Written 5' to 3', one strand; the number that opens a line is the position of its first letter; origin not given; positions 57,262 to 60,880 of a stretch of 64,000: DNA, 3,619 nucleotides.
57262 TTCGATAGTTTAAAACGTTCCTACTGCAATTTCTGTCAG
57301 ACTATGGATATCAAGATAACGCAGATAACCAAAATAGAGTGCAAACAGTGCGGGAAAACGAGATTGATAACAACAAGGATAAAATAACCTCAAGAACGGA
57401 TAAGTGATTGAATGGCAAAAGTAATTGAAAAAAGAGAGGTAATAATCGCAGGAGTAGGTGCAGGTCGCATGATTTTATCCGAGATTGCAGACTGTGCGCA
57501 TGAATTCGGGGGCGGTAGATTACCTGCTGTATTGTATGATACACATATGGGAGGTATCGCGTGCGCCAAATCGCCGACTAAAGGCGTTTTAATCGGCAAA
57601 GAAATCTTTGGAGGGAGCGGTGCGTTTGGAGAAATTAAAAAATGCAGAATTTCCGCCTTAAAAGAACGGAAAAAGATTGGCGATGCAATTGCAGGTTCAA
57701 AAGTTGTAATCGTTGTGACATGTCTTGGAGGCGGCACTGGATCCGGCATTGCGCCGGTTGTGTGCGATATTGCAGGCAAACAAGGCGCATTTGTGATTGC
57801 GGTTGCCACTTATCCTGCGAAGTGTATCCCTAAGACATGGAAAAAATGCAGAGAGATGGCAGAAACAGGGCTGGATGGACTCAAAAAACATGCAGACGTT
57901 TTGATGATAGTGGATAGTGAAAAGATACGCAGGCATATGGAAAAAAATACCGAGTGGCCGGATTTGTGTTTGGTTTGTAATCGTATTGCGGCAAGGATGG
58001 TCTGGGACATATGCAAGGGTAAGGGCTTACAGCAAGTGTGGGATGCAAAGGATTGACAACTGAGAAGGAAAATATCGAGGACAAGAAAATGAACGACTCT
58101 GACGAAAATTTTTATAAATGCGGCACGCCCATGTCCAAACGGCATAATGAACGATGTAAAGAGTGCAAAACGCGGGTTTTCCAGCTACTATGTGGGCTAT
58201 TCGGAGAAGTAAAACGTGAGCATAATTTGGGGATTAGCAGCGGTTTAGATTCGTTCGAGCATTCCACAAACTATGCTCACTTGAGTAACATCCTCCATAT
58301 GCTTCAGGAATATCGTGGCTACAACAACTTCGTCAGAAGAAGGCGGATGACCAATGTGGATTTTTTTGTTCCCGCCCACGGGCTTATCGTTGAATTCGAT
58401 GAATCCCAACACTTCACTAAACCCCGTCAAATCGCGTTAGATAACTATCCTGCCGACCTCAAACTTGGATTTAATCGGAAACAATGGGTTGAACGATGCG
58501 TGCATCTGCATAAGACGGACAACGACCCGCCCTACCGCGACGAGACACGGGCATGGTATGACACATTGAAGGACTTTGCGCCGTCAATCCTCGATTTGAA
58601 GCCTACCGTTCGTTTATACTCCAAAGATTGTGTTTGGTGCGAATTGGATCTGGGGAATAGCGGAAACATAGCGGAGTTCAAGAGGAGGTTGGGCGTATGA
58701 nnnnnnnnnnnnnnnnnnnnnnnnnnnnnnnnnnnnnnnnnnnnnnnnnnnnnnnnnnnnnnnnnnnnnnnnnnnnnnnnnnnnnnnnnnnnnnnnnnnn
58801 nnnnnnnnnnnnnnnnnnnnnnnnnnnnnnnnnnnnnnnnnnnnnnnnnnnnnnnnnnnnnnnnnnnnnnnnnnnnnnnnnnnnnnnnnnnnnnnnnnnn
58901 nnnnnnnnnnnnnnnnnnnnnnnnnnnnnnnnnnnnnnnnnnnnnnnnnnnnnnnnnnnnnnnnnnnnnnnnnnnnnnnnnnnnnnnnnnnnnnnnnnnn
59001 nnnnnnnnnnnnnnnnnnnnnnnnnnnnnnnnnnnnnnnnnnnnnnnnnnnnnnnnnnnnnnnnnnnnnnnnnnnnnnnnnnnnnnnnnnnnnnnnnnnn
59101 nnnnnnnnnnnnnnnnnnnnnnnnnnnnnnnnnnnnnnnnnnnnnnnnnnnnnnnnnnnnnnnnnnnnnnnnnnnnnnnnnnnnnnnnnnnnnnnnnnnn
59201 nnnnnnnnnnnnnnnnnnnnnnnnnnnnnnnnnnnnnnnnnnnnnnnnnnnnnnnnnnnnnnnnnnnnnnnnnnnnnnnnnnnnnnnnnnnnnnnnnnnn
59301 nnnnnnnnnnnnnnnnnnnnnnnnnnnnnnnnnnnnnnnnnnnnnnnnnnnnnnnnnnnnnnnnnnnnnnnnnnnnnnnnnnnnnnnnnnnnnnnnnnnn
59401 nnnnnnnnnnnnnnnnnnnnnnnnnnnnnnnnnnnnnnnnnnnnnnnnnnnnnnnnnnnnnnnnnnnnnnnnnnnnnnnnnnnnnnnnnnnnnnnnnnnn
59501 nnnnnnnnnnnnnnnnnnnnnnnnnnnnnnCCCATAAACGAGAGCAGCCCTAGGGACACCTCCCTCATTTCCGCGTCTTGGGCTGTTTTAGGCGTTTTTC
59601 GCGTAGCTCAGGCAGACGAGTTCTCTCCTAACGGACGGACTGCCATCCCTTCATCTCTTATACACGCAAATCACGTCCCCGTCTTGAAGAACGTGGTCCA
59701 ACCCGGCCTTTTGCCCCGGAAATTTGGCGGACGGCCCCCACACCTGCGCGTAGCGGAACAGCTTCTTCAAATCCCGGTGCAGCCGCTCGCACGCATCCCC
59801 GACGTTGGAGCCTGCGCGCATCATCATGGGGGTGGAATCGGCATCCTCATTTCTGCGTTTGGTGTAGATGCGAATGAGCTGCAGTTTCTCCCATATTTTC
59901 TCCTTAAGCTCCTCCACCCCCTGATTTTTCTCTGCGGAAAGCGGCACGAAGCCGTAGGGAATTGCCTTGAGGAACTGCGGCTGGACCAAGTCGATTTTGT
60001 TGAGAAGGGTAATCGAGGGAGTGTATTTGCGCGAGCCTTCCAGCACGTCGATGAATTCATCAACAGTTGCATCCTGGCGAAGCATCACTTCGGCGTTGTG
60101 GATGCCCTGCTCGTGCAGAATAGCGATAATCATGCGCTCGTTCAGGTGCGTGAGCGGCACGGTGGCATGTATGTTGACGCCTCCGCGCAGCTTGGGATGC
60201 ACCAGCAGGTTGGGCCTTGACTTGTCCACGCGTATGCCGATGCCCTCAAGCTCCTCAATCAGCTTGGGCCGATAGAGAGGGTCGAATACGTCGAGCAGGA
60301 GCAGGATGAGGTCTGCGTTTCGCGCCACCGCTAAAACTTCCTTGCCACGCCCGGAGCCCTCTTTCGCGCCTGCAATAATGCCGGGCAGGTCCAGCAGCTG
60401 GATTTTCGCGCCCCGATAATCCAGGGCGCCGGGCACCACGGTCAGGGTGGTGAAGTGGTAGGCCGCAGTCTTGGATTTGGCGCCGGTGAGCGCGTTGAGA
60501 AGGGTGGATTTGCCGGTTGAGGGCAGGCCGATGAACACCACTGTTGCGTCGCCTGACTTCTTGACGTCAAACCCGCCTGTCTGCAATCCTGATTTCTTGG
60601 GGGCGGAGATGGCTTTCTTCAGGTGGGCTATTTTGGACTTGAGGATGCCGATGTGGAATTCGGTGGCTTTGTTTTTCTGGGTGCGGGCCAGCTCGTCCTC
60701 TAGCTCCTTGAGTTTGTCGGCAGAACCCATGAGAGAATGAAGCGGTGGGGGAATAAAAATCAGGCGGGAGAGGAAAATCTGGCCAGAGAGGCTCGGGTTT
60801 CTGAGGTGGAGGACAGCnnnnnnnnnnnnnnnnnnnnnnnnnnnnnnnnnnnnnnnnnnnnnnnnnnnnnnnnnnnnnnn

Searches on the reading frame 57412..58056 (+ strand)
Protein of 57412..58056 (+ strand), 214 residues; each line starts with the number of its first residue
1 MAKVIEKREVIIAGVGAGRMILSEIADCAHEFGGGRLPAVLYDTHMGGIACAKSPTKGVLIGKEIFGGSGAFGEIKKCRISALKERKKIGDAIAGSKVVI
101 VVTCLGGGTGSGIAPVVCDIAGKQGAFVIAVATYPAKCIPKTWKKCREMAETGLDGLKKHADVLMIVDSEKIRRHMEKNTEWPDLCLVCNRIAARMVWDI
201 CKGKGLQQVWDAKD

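Call 12: search_protein_families(library=pfam, proteins=[window:57412-58056:+], max_evalue=0.00001)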
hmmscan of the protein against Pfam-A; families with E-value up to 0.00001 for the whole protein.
window:57412-58056:+ (214 aa): 1 family
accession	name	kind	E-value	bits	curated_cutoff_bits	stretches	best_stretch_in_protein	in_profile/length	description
PF00091.31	Tubulin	-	6.5e-18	66.1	33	1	39-174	47-187/190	Tubulin/FtsZ family, GTPase domain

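Call 68: search_protein_families(library=pfam, proteins=[window:57412-58056:+], max_evalue=0.01)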
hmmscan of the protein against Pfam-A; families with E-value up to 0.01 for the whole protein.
window:57412-58056:+ (214 aa): 2 families
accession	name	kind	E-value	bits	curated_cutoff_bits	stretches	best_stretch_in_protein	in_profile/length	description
PF00091.31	Tubulin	-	6.5e-18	66.1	33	1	39-174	47-187/190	Tubulin/FtsZ family, GTPase domain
PF13809.12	Tubulin_2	-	0.0075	16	27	0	97-120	162-185/356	Tubulin like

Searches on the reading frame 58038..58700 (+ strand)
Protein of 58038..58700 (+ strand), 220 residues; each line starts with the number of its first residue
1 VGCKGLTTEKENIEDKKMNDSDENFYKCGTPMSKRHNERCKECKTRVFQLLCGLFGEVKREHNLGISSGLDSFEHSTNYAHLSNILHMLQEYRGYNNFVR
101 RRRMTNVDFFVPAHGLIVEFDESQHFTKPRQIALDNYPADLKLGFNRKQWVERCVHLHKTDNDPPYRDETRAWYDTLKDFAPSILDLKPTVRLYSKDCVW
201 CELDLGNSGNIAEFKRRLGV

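Call 12: search_protein_families(library=pfam, proteins=[window:58038-58700:+], max_evalue=0.00001)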
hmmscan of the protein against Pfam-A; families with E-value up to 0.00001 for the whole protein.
window:58038-58700:+ (220 aa): 0 families

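Call 68: search_protein_families(library=pfam, proteins=[window:58038-58700:+], max_evalue=0.01)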
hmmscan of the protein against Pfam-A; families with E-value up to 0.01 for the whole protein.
window:58038-58700:+ (220 aa): 1 family
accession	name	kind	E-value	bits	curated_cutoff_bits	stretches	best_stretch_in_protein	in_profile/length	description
PF23913.1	DUF7255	-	0.0032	17.6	27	1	96-156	13-70/156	Family of unknown function (DUF7255)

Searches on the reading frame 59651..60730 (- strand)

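Call 12: search_protein_families(library=pfam, proteins=[window:59651-60730:-], max_evalue=0.00001)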
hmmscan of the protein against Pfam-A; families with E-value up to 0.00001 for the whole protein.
window:59651-60730:- (359 aa): 5 families
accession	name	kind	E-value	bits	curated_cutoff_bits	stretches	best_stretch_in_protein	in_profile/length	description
PF16897.10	MMR_HSR1_Xtn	-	6.1e-34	116.6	35.2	1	182-285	1-106/106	C-terminal region of MMR_HSR1 domain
PF01926.29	MMR_HSR1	-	1.2e-23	83.8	21.9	1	63-170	1-103/113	50S ribosome-binding GTPase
PF02824.27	TGS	-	6.8e-14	52.1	22.2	1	286-355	1-57/60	TGS domain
PF02421.24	FeoB_N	-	4.3e-12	46.3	27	1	63-119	2-58/156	Ferrous iron transport protein B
PF00350.29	Dynamin_N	-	2.8e-07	31.1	27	0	64-85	1-22/168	Dynamin family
